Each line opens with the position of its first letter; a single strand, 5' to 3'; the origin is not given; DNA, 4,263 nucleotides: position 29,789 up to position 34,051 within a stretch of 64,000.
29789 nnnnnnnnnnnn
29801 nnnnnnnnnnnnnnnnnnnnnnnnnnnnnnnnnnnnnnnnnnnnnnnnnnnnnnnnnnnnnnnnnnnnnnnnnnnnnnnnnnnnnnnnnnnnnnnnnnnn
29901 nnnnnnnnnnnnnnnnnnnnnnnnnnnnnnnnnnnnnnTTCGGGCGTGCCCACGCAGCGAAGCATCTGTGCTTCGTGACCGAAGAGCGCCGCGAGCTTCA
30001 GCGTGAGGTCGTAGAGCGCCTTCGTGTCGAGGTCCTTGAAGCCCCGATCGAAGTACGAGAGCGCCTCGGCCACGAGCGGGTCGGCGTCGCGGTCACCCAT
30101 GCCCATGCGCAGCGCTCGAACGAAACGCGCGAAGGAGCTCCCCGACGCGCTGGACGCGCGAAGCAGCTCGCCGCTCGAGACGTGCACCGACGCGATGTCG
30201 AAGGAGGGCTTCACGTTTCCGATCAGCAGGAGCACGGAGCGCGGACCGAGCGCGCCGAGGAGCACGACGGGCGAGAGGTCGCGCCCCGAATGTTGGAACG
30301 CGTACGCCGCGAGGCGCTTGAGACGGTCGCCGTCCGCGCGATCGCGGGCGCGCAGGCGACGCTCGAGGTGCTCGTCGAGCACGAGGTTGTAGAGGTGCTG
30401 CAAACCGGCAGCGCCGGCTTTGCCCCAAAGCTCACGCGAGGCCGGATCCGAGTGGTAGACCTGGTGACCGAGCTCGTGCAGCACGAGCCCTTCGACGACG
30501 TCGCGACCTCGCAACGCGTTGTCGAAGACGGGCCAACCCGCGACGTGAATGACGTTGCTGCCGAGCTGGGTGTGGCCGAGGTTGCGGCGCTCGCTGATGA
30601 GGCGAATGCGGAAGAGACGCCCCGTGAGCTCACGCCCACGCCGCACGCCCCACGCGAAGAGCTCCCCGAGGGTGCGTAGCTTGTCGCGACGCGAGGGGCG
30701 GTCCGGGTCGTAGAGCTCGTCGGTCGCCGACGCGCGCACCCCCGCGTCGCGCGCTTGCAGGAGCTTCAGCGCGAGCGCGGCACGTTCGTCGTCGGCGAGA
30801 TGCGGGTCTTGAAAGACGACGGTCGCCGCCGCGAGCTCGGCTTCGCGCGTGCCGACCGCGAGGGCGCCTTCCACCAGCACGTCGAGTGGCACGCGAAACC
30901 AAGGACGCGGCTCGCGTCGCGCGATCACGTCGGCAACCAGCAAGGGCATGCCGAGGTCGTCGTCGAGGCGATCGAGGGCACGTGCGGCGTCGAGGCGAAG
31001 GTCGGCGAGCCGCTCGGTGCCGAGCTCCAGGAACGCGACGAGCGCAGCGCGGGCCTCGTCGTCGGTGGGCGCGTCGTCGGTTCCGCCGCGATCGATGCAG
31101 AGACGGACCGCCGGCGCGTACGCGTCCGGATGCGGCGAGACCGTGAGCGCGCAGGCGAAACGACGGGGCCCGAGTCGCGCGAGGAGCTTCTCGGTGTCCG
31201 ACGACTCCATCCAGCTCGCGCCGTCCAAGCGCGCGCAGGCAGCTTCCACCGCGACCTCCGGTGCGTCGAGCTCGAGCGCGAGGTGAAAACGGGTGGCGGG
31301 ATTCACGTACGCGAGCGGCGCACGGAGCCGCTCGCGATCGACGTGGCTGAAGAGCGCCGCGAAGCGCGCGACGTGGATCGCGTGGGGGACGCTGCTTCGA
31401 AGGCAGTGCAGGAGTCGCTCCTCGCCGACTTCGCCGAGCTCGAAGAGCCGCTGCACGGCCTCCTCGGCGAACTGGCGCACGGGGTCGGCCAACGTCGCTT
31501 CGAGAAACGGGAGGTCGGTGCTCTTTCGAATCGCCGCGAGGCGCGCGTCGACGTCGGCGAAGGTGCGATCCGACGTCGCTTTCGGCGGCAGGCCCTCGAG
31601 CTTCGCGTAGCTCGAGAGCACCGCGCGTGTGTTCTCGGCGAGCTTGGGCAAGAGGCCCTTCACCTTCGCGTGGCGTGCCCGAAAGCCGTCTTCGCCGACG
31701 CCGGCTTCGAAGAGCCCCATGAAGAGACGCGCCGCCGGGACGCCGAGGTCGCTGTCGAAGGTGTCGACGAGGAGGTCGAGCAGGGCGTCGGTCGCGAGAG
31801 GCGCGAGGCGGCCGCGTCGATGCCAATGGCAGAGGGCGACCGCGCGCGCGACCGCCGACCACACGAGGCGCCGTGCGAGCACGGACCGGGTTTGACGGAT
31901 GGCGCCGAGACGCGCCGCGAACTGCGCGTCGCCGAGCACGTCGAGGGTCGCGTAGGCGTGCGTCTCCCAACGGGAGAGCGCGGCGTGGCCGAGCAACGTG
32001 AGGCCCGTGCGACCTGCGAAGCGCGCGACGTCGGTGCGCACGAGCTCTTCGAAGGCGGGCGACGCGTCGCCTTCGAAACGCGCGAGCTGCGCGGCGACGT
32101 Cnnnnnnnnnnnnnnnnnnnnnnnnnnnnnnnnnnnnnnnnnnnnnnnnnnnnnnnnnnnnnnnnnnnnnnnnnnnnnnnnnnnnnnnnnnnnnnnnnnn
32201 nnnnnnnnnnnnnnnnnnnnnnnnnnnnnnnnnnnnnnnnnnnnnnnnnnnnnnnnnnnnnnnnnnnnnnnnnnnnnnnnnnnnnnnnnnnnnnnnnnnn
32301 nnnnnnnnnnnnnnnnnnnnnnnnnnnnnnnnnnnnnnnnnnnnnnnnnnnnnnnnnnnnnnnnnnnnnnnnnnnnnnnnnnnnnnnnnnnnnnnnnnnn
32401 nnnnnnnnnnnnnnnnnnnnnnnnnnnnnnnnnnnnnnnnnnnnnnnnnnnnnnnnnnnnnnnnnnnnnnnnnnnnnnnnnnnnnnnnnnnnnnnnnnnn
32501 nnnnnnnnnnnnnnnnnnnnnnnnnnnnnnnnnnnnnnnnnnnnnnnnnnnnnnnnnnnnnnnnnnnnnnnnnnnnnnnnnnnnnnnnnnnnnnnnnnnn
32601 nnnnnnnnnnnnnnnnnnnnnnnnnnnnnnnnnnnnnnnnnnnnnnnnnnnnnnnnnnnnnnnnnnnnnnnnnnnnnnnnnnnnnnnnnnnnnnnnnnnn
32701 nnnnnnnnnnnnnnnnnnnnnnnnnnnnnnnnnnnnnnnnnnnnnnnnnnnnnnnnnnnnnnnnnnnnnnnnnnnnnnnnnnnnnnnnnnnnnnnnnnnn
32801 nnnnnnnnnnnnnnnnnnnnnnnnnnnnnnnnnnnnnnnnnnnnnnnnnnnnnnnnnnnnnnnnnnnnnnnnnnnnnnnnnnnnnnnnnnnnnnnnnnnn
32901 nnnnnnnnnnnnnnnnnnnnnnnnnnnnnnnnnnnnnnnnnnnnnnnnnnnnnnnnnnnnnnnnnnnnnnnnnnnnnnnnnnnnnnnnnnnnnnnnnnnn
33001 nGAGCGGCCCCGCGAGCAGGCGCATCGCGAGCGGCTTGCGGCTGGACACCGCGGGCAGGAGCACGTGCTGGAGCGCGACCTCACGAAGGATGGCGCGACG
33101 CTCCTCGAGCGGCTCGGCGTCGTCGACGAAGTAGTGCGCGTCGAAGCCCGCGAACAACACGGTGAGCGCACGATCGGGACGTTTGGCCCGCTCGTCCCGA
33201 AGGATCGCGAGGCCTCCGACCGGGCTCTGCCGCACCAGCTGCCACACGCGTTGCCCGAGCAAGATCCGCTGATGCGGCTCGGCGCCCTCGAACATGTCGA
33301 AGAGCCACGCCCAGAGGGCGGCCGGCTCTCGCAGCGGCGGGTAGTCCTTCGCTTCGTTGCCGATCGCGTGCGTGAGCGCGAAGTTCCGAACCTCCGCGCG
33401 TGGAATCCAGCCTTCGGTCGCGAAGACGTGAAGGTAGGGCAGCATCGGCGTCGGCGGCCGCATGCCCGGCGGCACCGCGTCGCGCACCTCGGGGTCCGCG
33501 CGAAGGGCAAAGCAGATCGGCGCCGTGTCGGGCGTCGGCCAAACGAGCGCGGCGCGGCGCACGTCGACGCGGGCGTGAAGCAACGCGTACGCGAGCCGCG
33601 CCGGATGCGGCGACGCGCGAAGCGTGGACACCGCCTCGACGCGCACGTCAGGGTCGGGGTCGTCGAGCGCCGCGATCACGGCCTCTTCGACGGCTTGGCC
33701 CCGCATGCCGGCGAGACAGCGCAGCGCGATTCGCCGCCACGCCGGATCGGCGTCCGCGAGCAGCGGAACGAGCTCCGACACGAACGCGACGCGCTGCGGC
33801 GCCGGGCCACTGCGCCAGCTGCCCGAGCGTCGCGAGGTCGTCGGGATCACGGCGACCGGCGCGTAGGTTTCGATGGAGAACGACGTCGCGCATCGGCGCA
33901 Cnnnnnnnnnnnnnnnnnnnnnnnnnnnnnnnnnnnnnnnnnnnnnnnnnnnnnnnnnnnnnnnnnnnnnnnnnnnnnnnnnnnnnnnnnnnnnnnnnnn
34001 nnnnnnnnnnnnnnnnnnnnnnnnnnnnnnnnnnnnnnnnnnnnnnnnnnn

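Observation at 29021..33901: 1626-aa fusion of a HEAT-like solenoid, an HExxH motif and a MIDAS vWA domain, paired with the AAA+ gene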

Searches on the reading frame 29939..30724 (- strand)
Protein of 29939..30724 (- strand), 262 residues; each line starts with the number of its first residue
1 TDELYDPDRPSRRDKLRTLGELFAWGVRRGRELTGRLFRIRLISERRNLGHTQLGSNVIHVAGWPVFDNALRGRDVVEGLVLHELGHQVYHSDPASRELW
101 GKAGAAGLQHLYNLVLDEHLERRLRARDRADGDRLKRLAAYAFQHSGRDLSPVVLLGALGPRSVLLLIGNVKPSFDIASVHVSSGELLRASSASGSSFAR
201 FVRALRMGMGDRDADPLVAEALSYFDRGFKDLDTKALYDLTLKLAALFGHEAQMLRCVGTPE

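Call 54: search_solved_structures(query=A4, max_evalue=10, show_alignments=5)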
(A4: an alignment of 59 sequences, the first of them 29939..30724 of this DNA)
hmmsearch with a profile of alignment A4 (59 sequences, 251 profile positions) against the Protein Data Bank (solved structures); distinct sequences matched with E-value up to 10: 4.
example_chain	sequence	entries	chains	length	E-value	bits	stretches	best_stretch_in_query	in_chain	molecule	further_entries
5z2q_D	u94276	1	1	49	0.15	14.6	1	75-116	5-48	Transcription cofactor vestigial-like protein 1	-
5z2q_C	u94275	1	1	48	0.2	14.2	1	75-115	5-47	Transcription cofactor vestigial-like protein 1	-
2cpd_A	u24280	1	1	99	0.79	12.3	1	99-150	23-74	APOBEC-1 stimulating protein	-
2dgu_A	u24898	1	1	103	0.87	12.1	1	97-144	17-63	Heterogeneous nuclear ribonucleoprotein Q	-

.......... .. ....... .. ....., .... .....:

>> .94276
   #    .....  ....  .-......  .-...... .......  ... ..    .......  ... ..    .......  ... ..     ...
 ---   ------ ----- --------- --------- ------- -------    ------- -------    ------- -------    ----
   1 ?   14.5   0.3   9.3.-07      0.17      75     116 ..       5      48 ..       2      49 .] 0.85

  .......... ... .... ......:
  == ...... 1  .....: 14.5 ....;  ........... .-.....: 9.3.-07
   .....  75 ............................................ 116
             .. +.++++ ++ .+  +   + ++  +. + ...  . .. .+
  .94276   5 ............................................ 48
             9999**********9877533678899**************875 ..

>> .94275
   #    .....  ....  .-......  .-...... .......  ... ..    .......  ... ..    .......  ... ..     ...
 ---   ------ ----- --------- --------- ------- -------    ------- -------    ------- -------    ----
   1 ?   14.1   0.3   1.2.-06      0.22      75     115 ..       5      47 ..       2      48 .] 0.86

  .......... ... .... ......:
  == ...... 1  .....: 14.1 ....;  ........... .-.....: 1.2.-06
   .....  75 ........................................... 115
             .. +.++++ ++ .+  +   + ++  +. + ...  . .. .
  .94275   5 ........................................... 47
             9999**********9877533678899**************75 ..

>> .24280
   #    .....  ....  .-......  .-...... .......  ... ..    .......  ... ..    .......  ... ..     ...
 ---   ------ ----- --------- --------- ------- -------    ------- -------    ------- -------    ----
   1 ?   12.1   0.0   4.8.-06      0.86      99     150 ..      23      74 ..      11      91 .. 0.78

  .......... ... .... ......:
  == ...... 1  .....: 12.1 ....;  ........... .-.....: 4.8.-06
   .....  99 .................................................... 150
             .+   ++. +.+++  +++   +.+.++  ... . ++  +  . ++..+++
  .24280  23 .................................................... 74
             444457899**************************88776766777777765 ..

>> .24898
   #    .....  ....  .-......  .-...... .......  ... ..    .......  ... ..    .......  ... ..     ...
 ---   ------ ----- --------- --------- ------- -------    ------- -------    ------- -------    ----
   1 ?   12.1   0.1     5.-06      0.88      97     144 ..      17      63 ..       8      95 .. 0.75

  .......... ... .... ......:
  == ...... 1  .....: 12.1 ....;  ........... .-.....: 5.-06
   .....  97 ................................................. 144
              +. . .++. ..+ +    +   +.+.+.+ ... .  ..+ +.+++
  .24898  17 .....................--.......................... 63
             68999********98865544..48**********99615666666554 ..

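Call 55: predict_structure(alignment_id=A5)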
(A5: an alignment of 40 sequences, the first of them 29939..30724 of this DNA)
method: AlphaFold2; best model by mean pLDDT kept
length: 262 residues; sequences in the alignment: 40
mean_pLDDT: 94.4   pTM: 0.91
mean pLDDT of the five models: 94.4, 93.8, 93.0, 92.4, 92.1
residues with pLDDT >= 90: 240; 70-90: 14; 50-70: 6; < 50: 2
segments of 3 or more residues with pLDDT < 50: none
pLDDT, mean of each block of 10 residues (from residue 1): 65 95 98 98 92 96 95 97 98 97 96 97 98 97 92 95 94 95 95 97 95 98 96 98 98 90 58
secondary structure, 60 per line:
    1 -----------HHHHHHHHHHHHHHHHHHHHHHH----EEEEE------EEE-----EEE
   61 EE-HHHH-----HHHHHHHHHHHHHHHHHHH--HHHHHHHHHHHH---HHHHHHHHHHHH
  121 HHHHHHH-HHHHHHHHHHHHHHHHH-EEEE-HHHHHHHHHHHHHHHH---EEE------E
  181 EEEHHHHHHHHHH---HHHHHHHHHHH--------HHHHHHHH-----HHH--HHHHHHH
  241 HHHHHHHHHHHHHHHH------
elements in order: H12-34 E39-43 E50-52 E58-62 H64-67 H73-91 H94-105 H109-127 H129-145 E147-150 H152-167 E171-173 E180-183 H184-193 H197-207 H216-223 H234-256

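Call 59: fold_search(model_id=the predicted structure, library=pdb)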
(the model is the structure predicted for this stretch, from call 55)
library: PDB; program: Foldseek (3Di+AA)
matches with E <= 10: 60; with E <= 0.001: 0
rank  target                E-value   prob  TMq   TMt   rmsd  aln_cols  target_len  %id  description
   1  4jiu                  3.9e-01  0.93  0.21  0.47   5.5        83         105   17  Crystal structure of the metallopeptidase zymogen of Pyrococcus abyssi abylysin (released 2013-06-12)
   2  4qhi_C                4.1e-01  0.90  0.22  0.46   5.7        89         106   13  Crystal structure of Methanocaldococcus jannaschii selecase mutant R36W (released 2014-07-16)
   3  4qhi_D                5.5e-01  0.54  0.19  0.37   8.7        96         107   12  Crystal structure of Methanocaldococcus jannaschii selecase mutant R36W (released 2014-07-16)
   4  4jix_B                5.8e-01  0.90  0.20  0.43   4.0        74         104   14  Crystal structure of the metallopeptidase zymogen of Methanocaldococcus jannaschii jannalysin (released 2013-06-12)
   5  4qhj_A                7.0e-01  0.44  0.20  0.39   9.5       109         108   16  Crystal structure of Methanocaldococcus jannaschii selecase mutant I100F+H107F (released 2014-07-16)
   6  4qhi_A                7.7e-01  0.85  0.23  0.48   5.6        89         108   15  Crystal structure of Methanocaldococcus jannaschii selecase mutant R36W (released 2014-07-16)
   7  4qhf                  7.7e-01  0.77  0.21  0.43   5.8        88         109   15  Crystal structure of Methanocaldococcus jannaschii monomeric selecase (released 2014-07-16)
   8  4qhi_B                8.0e-01  0.44  0.19  0.37   8.6        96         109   12  Crystal structure of Methanocaldococcus jannaschii selecase mutant R36W (released 2014-07-16)
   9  4qhg                  9.7e-01  0.77  0.23  0.47   5.4        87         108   13  Crystal structure of Methanocaldococcus jannaschii dimeric selecase (released 2014-07-16)
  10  4jix_A                1.1e+00  0.75  0.20  0.41   4.3        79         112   11  Crystal structure of the metallopeptidase zymogen of Methanocaldococcus jannaschii jannalysin (released 2013-06-12)
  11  5mj6_A                1.9e+00  0.10  0.23  0.10  12.6       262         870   12  Ligand-induced conformational change of Insulin-regulated aminopeptidase: insights on catalytic mechanism and active s (released 2017-04-05)
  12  4qhh                  2.6e+00  0.33  0.19  0.39   3.8        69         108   14  Crystal structure of Methanocaldococcus jannaschii tetrameric selecase (released 2014-07-16)
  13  5vxl_A                2.6e+00  0.05  0.19  0.18  18.9       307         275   12  2.80 A resolution structure of IpaD from Shigella flexneri in complex with single-domain antibody JPS-G3 (released 2017-08-30)
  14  5ln5_A                2.8e+00  0.44  0.23  0.48   7.8       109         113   18  Crystal structure of the Wss1 E203Q mutant from S. pombe (released 2016-11-09)
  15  8v7q_D                2.8e+00  0.08  0.19  0.23  13.7       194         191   14  IpaD (122-321) Pi-helix Mutant (delta Q148) Apo Structure (released 2024-08-21)
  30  3c37_A                4.4e+00  0.05  0.21  0.24  18.0       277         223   13  X-ray structure of the putative Zn-dependent peptidase Q74D82 at the resolution 1.7 A. Northeast Structural Genomics C (released 2008-02-12)
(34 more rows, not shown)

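Call 85: search_protein_families(library=pfam, proteins=[window:29939-30724:-], max_evalue=10)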
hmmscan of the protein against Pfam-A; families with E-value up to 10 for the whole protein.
window:29939-30724:- (262 aa): 0 families

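Call 104: fold_search(model_id=the predicted structure, library=viral)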
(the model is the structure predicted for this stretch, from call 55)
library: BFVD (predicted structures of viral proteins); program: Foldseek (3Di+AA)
matches with E <= 10: 192; with E <= 0.001: 4
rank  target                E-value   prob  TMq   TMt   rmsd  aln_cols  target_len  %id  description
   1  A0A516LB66            4.5e-04  1.00  0.45  0.32   8.9       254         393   16  (no name in the UniProt tables at hand)
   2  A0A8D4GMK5            5.4e-04  1.00  0.45  0.21   7.7       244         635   13  (no name in the UniProt tables at hand)
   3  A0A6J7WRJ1            7.5e-04  1.00  0.51  0.21   8.0       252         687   16  VWFA domain containing protein [uncultured Caudovirales phage]
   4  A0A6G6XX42            9.1e-04  1.00  0.49  0.21   9.6       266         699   10  (no name in the UniProt tables at hand)
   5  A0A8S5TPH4            1.3e-03  1.00  0.45  0.23   7.2       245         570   19  VWFA domain-containing protein [Podoviridae sp. ct2iq11]
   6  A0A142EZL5            2.8e-03  1.00  0.48  0.17   7.6       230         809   17  (no name in the UniProt tables at hand)
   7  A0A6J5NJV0            3.4e-03  1.00  0.46  0.19   7.4       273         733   17  Cobalt chelatase, CobT subunit [uncultured Caudovirales phage]
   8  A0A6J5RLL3            3.6e-03  1.00  0.43  0.19   9.4       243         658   16  VWFA domain containing protein [uncultured Caudovirales phage]
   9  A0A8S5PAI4            4.6e-03  1.00  0.45  0.20   9.0       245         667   13  Cobalamin biosynthesis protein [Siphoviridae sp. ctmpG14]
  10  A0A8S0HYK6            6.1e-03  1.00  0.49  0.57   7.4       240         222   12  (no name in the UniProt tables at hand)
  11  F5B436                1.1e-02  1.00  0.52  0.21   6.2       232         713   12  (no name in the UniProt tables at hand)
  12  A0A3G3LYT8            1.6e-02  1.00  0.53  0.26   7.6       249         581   17  Uncharacterized protein [Brevibacterium phage Cantare]
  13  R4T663                1.7e-02  1.00  0.49  0.38   8.5       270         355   13  Uncharacterized protein [Haloarcula hispanica tailed virus 2]
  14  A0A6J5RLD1            2.8e-02  1.00  0.49  0.21  10.4       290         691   13  VWFA domain containing protein [uncultured Caudovirales phage]
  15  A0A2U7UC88            1.1e-01  0.72  0.28  0.25  21.8       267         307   11  Uncharacterized protein [Pandoravirus neocaledonia]
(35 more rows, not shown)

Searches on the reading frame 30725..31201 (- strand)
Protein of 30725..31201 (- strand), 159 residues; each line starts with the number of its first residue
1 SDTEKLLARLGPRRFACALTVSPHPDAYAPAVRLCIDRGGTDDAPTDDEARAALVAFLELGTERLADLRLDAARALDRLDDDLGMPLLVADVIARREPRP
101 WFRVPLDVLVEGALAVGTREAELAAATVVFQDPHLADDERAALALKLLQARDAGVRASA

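Call 85: search_protein_families(library=pfam, proteins=[window:30725-31201:-], max_evalue=10)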
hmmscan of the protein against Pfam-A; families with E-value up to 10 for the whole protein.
window:30725-31201:- (159 aa): 1 family
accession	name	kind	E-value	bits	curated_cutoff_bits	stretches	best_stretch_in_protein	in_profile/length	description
PF24371.1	DUF7527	-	0.0075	16.3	27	1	80-130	132-180/237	Domain of unknown function (DUF7527)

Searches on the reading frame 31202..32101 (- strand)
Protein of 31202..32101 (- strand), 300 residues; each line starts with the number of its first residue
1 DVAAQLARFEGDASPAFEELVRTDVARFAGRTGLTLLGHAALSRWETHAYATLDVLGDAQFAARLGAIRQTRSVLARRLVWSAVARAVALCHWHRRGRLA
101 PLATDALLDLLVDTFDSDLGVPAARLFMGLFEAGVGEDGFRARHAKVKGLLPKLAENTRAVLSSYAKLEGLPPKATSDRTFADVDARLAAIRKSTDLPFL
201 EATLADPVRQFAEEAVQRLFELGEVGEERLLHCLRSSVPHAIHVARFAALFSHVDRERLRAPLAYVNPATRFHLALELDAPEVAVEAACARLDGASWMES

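Call 85: search_protein_families(library=pfam, proteins=[window:31202-32101:-], max_evalue=10)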
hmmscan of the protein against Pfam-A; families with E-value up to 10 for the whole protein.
window:31202-32101:- (300 aa): 0 families

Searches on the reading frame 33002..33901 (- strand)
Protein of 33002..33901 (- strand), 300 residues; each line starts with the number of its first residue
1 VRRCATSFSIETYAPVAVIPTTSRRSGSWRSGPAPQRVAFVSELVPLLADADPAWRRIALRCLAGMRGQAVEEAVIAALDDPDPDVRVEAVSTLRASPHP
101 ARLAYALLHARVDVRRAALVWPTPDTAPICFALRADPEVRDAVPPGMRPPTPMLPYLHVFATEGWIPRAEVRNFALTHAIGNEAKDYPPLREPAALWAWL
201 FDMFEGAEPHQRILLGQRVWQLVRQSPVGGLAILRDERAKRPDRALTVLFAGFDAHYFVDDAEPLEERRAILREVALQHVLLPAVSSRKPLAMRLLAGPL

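Call 85: search_protein_families(library=pfam, proteins=[window:33002-33901:-], max_evalue=10)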
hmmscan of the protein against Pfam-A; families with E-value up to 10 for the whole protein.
window:33002-33901:- (300 aa): 3 families
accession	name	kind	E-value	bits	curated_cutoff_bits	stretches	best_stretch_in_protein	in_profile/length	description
PF13646.12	HEAT_2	-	3.6e-09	37.2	27.7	1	42-119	2-83/88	HEAT repeats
PF02985.28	HEAT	-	0.045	14.5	23.5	1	75-95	5-25/31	HEAT repeat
PF13513.12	HEAT_EZ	-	0.089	13.8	27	1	39-63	28-52/55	HEAT-like repeat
